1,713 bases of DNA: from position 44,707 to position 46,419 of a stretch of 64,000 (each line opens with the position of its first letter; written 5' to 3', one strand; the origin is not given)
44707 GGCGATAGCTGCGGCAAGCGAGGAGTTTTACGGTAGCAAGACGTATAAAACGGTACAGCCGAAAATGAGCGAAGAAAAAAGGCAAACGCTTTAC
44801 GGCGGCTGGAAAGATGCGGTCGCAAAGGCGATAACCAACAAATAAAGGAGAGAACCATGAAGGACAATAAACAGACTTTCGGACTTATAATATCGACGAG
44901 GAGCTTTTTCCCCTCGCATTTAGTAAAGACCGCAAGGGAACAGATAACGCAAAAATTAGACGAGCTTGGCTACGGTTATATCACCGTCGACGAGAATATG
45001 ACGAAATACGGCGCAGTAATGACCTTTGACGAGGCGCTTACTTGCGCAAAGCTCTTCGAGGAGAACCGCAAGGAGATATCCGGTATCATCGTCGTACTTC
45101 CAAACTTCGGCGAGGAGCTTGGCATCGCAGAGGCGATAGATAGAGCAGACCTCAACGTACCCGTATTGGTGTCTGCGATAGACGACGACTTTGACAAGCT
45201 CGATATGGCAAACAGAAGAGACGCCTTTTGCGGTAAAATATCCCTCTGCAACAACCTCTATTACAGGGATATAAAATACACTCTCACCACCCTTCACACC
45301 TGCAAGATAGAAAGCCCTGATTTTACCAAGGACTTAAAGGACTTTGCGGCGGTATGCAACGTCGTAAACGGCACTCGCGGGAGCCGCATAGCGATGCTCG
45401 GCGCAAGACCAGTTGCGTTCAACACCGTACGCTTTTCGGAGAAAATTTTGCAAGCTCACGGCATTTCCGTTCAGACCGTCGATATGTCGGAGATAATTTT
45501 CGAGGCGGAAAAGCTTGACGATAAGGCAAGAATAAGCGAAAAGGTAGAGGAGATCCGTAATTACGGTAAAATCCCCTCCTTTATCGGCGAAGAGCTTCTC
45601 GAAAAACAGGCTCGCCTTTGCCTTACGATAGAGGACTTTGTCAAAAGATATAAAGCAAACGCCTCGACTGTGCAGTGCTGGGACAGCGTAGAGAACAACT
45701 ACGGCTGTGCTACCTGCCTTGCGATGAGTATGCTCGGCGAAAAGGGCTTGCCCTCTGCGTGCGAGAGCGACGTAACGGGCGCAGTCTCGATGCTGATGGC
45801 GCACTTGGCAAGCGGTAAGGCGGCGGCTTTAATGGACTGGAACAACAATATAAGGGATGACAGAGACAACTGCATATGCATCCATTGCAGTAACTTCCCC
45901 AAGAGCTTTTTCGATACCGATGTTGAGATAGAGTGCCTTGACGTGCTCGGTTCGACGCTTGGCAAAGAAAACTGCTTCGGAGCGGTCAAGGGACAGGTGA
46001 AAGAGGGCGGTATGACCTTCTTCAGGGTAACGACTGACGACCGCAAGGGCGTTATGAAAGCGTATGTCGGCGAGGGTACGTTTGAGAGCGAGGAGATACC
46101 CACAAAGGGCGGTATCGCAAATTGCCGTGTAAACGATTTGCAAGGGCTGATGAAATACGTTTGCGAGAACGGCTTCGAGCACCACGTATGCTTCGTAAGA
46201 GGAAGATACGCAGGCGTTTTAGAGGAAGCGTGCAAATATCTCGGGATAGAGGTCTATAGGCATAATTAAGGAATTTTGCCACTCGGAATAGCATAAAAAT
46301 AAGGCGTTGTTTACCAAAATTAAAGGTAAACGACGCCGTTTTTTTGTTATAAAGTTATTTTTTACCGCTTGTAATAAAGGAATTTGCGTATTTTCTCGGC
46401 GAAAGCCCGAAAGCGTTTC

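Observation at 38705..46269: LacI-controlled operon: GH140-like glycosidase, dedicated split transketolase, FGGY kinase and FucI-family isomerase (possible variant route for apiose or another rare pectic sugar)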

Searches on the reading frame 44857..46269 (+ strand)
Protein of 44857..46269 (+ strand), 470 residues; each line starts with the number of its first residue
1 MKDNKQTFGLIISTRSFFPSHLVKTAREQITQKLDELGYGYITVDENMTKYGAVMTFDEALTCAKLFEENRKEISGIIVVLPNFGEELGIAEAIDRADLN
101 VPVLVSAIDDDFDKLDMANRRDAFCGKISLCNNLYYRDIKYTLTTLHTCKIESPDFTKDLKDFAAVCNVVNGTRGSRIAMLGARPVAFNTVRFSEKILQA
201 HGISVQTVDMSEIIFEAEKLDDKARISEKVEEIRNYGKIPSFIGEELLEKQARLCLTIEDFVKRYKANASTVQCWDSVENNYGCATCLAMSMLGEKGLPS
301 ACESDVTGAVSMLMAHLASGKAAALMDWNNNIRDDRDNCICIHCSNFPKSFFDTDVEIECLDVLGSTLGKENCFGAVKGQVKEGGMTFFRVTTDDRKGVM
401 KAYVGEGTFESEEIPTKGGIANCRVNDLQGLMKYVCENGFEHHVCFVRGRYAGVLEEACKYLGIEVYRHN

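Call 3: search_protein_families(library=pfam, proteins=[window:44857-46269:+])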
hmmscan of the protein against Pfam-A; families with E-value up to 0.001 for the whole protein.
window:44857-46269:+ (470 aa): 1 family
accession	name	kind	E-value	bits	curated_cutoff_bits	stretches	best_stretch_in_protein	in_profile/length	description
PF02952.23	Fucose_iso_C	-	2e-29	102.5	29.3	1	341-467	1-140/143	L-fucose isomerase, C-terminal domain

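Call 4: search_protein_families(library=ncbifam, proteins=[window:44857-46269:+])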
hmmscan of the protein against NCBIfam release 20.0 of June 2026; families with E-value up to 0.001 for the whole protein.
window:44857-46269:+ (470 aa): 1 family
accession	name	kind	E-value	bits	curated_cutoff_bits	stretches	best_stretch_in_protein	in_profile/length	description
NF048012.1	SlpQosIsomSftI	equivalog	9.9e-25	87.2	700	1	100-466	86-440/443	sulfoquinovose isomerase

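Call 6: search_solved_structures(query=window:44857-46269:+, max_evalue=0.01)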
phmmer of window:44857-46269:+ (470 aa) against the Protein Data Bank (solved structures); distinct sequences matched with E-value up to 0.01: 0.

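Call 11: find_encoding_contigs(protein=window:44857-46269:+, flank=10000, max_places=6)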
Protein window:44857-46269:+ (470 aa): 6 contigs read that carry it; 4 places shown.
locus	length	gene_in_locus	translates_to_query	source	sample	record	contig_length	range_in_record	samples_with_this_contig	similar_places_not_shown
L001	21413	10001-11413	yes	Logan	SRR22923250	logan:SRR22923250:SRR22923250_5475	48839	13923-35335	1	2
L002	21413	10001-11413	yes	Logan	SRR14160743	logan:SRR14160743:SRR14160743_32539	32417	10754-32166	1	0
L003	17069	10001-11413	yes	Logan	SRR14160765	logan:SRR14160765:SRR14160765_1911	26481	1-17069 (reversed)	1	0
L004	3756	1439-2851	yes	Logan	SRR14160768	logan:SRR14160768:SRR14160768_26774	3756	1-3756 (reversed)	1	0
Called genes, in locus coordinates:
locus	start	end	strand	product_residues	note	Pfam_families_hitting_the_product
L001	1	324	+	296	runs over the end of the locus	PF02653:BPD_transp_2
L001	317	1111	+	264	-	PF00005:ABC_tran, PF02463:SMC_N, PF13304:AAA_21 (faint)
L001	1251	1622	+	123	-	PF01925:TauE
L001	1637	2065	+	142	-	PF01925:TauE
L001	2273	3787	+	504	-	PF02541:Ppx-GppA, PF21447:Ppx-GppA_III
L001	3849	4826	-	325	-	PF00532:Peripla_BP_1, PF13407:Peripla_BP_4, PF13377:Peripla_BP_3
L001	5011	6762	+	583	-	PF16586:DUF5060, PF13204:Apiosidase, PF18310:DUF5605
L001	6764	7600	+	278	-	PF00456:Transketolase_N, PF13292:DXP_synthase_N (weak), PF00676:E1_dh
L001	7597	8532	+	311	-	PF02779:Transket_pyr, PF17147:PFOR_II (faint), PF02780:Transketolase_C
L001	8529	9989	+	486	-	PF00370:FGGY_N, PF02782:FGGY_C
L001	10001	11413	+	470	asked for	PF02952:Fucose_iso_C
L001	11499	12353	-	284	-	PF10114:PocR, PF12833:HTH_18, PF00165:HTH_AraC (weak)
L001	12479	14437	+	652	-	PF22848:ASD1_dom, PF06964:Alpha-L-AF_C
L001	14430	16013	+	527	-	PF00370:FGGY_N, PF02782:FGGY_C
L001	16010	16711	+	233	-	PF00596:Aldolase_II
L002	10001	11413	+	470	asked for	PF02952:Fucose_iso_C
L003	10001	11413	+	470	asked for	PF02952:Fucose_iso_C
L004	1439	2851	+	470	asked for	PF02952:Fucose_iso_C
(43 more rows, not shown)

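Call 14: search_protein_families(library=pfam, proteins=[window:44857-46269:+], max_evalue=10)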
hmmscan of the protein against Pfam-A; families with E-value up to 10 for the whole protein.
window:44857-46269:+ (470 aa): 1 family
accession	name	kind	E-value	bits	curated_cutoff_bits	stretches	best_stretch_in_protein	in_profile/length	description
PF02952.23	Fucose_iso_C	-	2e-29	102.5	29.3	1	341-467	1-140/143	L-fucose isomerase, C-terminal domain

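Call 21: find_homologous_proteins(query=window:44857-46269:+, max_evalue=1e-10)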
Query window:44857-46269:+ (470 aa): 7986 proteins with E <= 1e-10 among 8000 candidates; the best 120 are listed.
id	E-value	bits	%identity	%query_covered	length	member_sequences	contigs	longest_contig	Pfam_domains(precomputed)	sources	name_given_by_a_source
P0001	0.0e+0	1078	100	100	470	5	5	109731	PF02952.24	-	-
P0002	9.9e-289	976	90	100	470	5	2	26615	PF02952.24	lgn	-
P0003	4.7e-287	970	89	100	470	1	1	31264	PF02952.24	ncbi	-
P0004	3.9e-278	941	86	100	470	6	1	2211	PF02952.24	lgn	-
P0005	1.6e-275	932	86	100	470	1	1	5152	PF02952.24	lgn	-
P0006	2.1e-234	797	73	99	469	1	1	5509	PF02952.24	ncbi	-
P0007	1.3e-229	781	72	99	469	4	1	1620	PF02952.24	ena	-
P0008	1.4e-229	781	73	99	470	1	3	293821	PF02952.24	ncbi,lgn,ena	-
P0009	1.4e-229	781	71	99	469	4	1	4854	PF02952.24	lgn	-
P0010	3.1e-229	779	73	99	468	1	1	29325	PF02952.24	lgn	-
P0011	4.1e-229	779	71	99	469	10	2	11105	PF02952.24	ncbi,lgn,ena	-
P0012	7.6e-229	778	73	99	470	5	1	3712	PF02952.24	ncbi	-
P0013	1.6e-228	777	71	99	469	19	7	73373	PF02952.24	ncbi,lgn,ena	-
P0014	3.8e-228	776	73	99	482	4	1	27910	PF02952.24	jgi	jgi:L-fucose isomerase and related proteins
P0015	4.1e-228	776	70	99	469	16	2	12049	PF02952.24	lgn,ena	-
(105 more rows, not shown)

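Call 23: find_related_loci(query=A1, collection=genome_contigs, flank=10000)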
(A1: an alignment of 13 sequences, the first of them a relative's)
Query A1 (470 aa) in genome_contigs; peptide patterns used: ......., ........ (x = any residue, [..] = any of these).
155 stretches matched a pattern; 96 encode a relative of the query (tblastn E <= 1e-3); the best 80 are kept; 80 distinct loci.
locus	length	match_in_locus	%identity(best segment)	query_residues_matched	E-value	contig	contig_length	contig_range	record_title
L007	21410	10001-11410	89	1-470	0e+0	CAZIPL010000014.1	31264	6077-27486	MAG TPA_asm: uncultured Clostridia bacterium isolate SRP225648_co1_966 genome assembly, contig: NODE_2961_length_31264_c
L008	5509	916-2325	73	2-470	0e+0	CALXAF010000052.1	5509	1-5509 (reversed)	MAG: uncultured Oscillospiraceae bacterium isolate E01__bin70 genome assembly, contig: E01__k127_5278817, whole genome s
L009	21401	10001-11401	70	5-470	0e+0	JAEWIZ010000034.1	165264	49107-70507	MAG: Bacillota bacterium isolate OH_PBrB_133 k127_682119, whole genome shotgun sequence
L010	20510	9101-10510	71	1-469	0e+0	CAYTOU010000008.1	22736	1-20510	MAG TPA_asm: uncultured Oscillospiraceae bacterium isolate binchicken_co354_337 genome assembly, contig: NODE_2245_lengt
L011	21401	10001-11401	70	5-470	0e+0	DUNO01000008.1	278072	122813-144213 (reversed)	MAG TPA_asm: Clostridiales bacterium isolate AS05jafATM_90 12954_AS05, whole genome shotgun sequence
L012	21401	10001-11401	73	5-469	0e+0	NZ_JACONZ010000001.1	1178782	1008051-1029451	Anaerofilum hominis strain BX8 BX8_ctg0001, whole genome shotgun sequence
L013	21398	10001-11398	70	5-469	0e+0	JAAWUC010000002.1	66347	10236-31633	MAG: Oscillospiraceae bacterium isolate ABMPRH_163_4 SL341420_scaffold_528, whole genome shotgun sequence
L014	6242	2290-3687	73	5-469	0e+0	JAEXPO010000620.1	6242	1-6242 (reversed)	MAG: Bacillota bacterium isolate OH_HBrB_190 k127_1711802, whole genome shotgun sequence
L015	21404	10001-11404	72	5-470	0e+0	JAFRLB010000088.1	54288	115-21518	MAG: Erysipelotrichaceae bacterium isolate RGIG2567 Goat_Jejunum.Co__c982438, whole genome shotgun sequence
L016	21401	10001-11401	72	5-469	0e+0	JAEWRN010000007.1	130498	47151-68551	MAG: Bacillota bacterium isolate OH_SBrB_6 k127_47779, whole genome shotgun sequence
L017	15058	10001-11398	71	5-469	0e+0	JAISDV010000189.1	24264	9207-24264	MAG: Oscillospiraceae bacterium isolate Gx485_bin151 k119_2239647, whole genome shotgun sequence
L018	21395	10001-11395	72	5-470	0e+0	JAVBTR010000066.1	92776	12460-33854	MAG: Eubacteriales bacterium isolate EPI_MAG_00256 c_000004570627, whole genome shotgun sequence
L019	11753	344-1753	70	2-470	0e+0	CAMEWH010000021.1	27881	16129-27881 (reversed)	MAG: uncultured Clostridia bacterium isolate SRR11489746_bin.71_metaWRAP_v1.3_MAG genome assembly, contig: ERZ11466724.2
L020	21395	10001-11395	72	5-470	0e+0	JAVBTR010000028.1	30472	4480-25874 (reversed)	MAG: Eubacteriales bacterium isolate EPI_MAG_00256 c_000002707346, whole genome shotgun sequence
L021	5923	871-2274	70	5-470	0e+0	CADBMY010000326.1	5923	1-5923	MAG: uncultured Erysipelotrichaceae bacterium isolate RUG14114 genome assembly, contig: RUG14114_asm_326, whole genome s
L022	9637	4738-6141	73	4-469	0e+0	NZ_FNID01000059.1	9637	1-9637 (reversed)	Acetanaerobacterium elongatum strain CGMCC 1.5012, whole genome shotgun sequence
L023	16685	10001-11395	71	7-469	0e+0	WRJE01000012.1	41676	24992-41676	MAG: Oscillospiraceae bacterium isolate Nt197P3bin72 Ga0082212_10000995, whole genome shotgun sequence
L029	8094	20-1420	70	5-470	0e+0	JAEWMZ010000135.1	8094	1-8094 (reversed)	MAG: Bacillota bacterium isolate OH_PDB_15 k127_179489, whole genome shotgun sequence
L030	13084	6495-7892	68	5-469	0e+0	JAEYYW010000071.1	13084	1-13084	MAG: Bacillota bacterium isolate OH_CBlB_68 k127_3289668, whole genome shotgun sequence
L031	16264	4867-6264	69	5-469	0e+0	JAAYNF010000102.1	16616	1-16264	MAG: Clostridiaceae bacterium isolate AS21ysBPME_118 147323_AS21, whole genome shotgun sequence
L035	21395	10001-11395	67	5-470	0e+0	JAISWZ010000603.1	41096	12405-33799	MAG: Clostridiales bacterium isolate Nc350_bin154 k119_2813971, whole genome shotgun sequence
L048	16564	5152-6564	50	3-469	3e-146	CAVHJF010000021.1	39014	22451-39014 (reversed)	Acutalibacteraceae bacterium isolate G02630-L1_cleanbin_000005 genome assembly, contig: Spades_G02630-L1_contig_425, who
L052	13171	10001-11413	49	3-469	2e-145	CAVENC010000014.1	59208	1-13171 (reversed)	Butyricicoccaceae bacterium isolate H07675-L1_cleanbin_000008 genome assembly, contig: Spades_H07675-L1_contig_353, whol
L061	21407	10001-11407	48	5-469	3e-140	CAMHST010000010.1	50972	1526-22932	MAG: uncultured Bacteroidales bacterium isolate SRR11784291_bin.62_metaWRAP_v1.3_MAG genome assembly, contig: ERZ1220268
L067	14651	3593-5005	47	3-469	8e-137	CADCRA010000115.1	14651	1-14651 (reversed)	MAG: uncultured Bacteroidia bacterium isolate RUG14901 genome assembly, contig: RUG14901_asm_115, whole genome shotgun s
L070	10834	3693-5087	46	5-469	7e-135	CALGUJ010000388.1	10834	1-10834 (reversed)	MAG TPA_asm: uncultured Pelolinea sp. isolate SRR3330210_bin.50_CONCOCT_v1.1_MAG genome assembly, contig: ERZ724080.6209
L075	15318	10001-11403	70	5-470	0e+0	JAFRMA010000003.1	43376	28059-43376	MAG: Solobacterium sp. isolate RGIG2592 Goat_Jejunum.Co__c16608, whole genome shotgun sequence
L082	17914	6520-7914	44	5-469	4e-127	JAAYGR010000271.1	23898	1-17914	MAG: Bacillota bacterium isolate AS09scLD_252 308566_AS09, whole genome shotgun sequence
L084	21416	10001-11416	49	2-469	4e-141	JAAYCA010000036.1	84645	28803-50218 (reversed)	MAG: Bacteroidales bacterium isolate AS06rmzACSIP_373 179060_AS06, whole genome shotgun sequence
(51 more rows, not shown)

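Call 33: search_protein_families(library=pfam, proteins=[L011:5616-6611:+, L048:14784-16370:+, L067:5025-5999:+, L022:823-1962:+, L052:5694-6479:-, L082:8591-9625:+, L015:6964-8022:-, L075:2658-4274:+, L017:5240-6721:+, L018:15865-17484:-], max_evalue=0.001)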
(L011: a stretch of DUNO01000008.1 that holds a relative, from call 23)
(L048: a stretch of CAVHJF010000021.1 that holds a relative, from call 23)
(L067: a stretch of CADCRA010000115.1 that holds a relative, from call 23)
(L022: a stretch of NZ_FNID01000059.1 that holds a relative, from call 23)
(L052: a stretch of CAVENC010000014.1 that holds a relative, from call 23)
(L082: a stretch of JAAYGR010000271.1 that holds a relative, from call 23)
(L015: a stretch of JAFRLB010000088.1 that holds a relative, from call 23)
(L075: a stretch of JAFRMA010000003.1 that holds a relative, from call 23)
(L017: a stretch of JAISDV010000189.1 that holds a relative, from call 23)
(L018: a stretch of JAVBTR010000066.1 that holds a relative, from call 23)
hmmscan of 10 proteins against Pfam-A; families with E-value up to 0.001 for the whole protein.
L011:5616-6611:+ (331 aa): 2 families
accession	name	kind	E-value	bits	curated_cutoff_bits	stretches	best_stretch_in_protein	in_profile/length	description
PF01156.24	IU_nuc_hydro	-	3.9e-20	73.1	34.2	1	17-194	1-199/297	Inosine-uridine preferring nucleoside hydrolase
PF07632.16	Sde182_NH-like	-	5.6e-08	33.1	26.8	0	16-66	1-54/268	Cellulose-binding Sde182, nucleoside hydrolase-like domain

L048:14784-16370:+ (528 aa): 2 families
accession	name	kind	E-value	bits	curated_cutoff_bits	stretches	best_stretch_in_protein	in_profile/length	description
PF07632.16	Sde182_NH-like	-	1.1e-52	179.6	26.8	1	33-350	1-267/268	Cellulose-binding Sde182, nucleoside hydrolase-like domain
PF21027.3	Sde0182_C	-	3.7e-20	72.7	27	1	448-527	1-83/83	Cellulose-binding protein Sde0182, C-terminal domain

L067:5025-5999:+ (324 aa): 1 family
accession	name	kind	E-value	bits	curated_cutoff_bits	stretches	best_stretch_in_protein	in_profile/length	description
PF07168.17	Ureide_permease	-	1.4e-12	47.5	27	1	159-323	193-359/359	Ureide permease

L022:823-1962:+ (379 aa): 1 family
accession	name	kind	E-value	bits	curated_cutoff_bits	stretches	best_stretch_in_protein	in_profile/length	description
PF13407.12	Peripla_BP_4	-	1.2e-23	84.4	35.1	1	63-319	1-251/258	Periplasmic binding protein domain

L052:5694-6479:- (261 aa): 7 families
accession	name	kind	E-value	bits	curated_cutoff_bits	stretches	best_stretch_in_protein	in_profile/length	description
PF00455.28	DeoRC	-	1e-45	156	31.8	1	75-234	2-160/160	DeoR C terminal sensor domain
PF08220.18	HTH_DeoR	-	3.9e-16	59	21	1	6-57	1-52/57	DeoR-like helix-turn-helix domain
PF08279.18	HTH_11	-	2.2e-07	31.1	25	1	6-49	1-46/55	HTH domain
PF01022.26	HTH_5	-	1.2e-05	25.6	22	1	5-50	2-46/47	Bacterial regulatory protein, arsR family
PF25212.1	HVO_A0114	-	1.4e-05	25.2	27.6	1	2-56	19-73/84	HVO_A0114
PF13412.12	HTH_24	-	4.6e-05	23.3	21.9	1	3-50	1-48/48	Winged helix-turn-helix DNA-binding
PF00392.27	GntR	-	0.00016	21.7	27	0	22-57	27-62/64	Bacterial regulatory proteins, gntR family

L082:8591-9625:+ (344 aa): 3 families
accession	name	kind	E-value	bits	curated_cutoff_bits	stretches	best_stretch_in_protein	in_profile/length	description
PF08240.17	ADH_N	-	2.1e-23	82.9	23.5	1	23-129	1-99/104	Alcohol dehydrogenase GroES-like domain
PF00107.32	ADH_zinc_N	-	4.7e-17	62.6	31.8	1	177-297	1-120/129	Zinc-binding dehydrogenase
PF13602.12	ADH_zinc_N_2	-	0.00013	23.3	27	1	211-338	4-129/134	Zinc-binding dehydrogenase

L015:6964-8022:- (352 aa): 1 family
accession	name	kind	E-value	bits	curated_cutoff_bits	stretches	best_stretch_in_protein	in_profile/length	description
PF00753.33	Lactamase_B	-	1e-14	55.4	22.7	1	57-217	8-162/196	Metallo-beta-lactamase superfamily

L075:2658-4274:+ (538 aa): 3 families
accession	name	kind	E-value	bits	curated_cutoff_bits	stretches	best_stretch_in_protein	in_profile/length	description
PF00135.34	COesterase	-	2.9e-89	300.8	27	1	37-520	2-508/515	Carboxylesterase family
PF20434.5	BD-FAE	-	4.9e-09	36.4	26.8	1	129-231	9-100/215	BD-FAE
PF07859.19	Abhydrolase_3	-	6.1e-07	29.8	25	1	198-289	49-139/210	alpha/beta hydrolase fold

L017:5240-6721:+ (493 aa): 1 family
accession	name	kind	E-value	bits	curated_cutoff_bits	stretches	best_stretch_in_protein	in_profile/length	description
PF20091.5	Abhydrolase_10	-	3.4e-97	326.5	23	1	8-481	5-429/429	Alpha/beta hydrolase domain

L018:15865-17484:- (539 aa): 3 families
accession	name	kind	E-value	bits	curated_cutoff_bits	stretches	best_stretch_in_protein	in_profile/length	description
PF13204.13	Apiosidase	-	4.9e-60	204.2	26.5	1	100-426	3-318/320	Apiosidase-like, catalytic domain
PF16586.11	DUF5060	-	4e-14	53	27.2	1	4-66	3-67/70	Domain of unknown function (DUF5060)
PF12904.13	Collagen_bind_2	-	3.2e-06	27.3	22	1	470-534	26-91/92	Putative collagen-binding domain of a collagenase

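Call 41: search_solved_structures(query=L018:15865-17484:-, max_evalue=0.001)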
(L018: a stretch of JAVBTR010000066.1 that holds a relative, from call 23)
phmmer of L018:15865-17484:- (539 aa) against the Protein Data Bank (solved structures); distinct sequences matched with E-value up to 0.001: 4.
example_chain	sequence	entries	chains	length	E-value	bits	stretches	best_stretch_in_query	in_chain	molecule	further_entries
3kzs_A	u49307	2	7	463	2e-21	79.4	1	91-421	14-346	DUF4038 domain-containing protein | Glycoside hydrolase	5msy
8t9w_A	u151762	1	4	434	1.2e-16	63.6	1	103-533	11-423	Apiosidase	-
4qfu_A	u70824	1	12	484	5.2e-16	61.5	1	90-421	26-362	DUF4038 domain-containing protein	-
4n0r_A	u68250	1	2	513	8.5e-09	37.7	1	4-123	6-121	putative glycoside hydrolase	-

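Call 50: search_solved_structures(query=L016:6177-7286:+, max_evalue=0.001)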
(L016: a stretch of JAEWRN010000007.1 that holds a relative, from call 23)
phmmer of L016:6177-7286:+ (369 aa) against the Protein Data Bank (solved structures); distinct sequences matched with E-value up to 0.001: 5.
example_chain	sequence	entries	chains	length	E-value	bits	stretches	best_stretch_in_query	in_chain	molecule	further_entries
5ulb_A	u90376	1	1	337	3.7e-46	161.2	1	51-358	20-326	Putative sugar ABC transporter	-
4ry8_A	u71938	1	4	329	1.2e-13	54.3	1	52-333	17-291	Periplasmic binding protein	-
4ywh_A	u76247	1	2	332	6.4e-06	28.9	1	73-285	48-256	ABC TRANSPORTER SOLUTE BINDING PROTEIN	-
4wt7_A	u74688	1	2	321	0.00057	22.5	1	66-317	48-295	ABC transporter substrate binding protein (Ribose)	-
3l49_A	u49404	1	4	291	0.00092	21.8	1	216-330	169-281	ABC sugar (Ribose) transporter, periplasmic substrate-binding subunit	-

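Call 58: search_solved_structures(query=A1, max_evalue=1, show_alignments=2)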
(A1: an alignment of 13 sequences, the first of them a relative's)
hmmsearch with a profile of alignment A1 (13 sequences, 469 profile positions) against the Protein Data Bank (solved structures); distinct sequences matched with E-value up to 1: 0.

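Call 69: predict_structure(alignment_id=A1)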
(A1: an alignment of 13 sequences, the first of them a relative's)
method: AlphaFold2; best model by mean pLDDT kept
length: 470 residues; sequences in the alignment: 13
mean_pLDDT: 79.9   pTM: 0.86
mean pLDDT of the five models: 79.9, 76.4, 73.6, 63.4, 61.7
residues with pLDDT >= 90: 168; 70-90: 185; 50-70: 92; < 50: 25
segments of 3 or more residues with pLDDT < 50: 1-3, 276-280, 362-375
pLDDT, mean of each block of 10 residues (from residue 1): 73 75 85 95 92 89 97 94 81 92 84 59 82 90 74 89 94 91 62 82 87 86 95 83 78 89 93 59 70 88 80 94 75 55 69 68 44 52 86 84 87 57 69 65 82 94 86
secondary structure, 60 per line:
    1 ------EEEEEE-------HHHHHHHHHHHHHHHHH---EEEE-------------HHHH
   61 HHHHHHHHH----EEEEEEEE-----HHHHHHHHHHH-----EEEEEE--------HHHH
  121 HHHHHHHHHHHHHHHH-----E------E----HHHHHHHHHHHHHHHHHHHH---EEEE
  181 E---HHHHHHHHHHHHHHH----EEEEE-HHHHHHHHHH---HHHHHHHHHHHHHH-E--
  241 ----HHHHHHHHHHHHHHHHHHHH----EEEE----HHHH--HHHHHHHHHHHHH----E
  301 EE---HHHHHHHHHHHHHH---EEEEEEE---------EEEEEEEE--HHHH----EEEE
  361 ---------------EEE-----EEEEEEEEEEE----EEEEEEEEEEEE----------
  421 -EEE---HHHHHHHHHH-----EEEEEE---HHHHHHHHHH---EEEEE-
elements in order: E7-12 H20-36 E40-43 H57-69 E74-81 H87-97 E103-108 H117-136 H154-173 E177-181 H185-199 E204-208 H210-219 H223-236 H245-264 E269-272 H277-280 H283-295 E300-302 H306-319 E323-329 E339-346 H349-352 E357-360 E376-378 E384-394 E399-410 E422-424 H428-437 E443-448 H452-461 E465-469
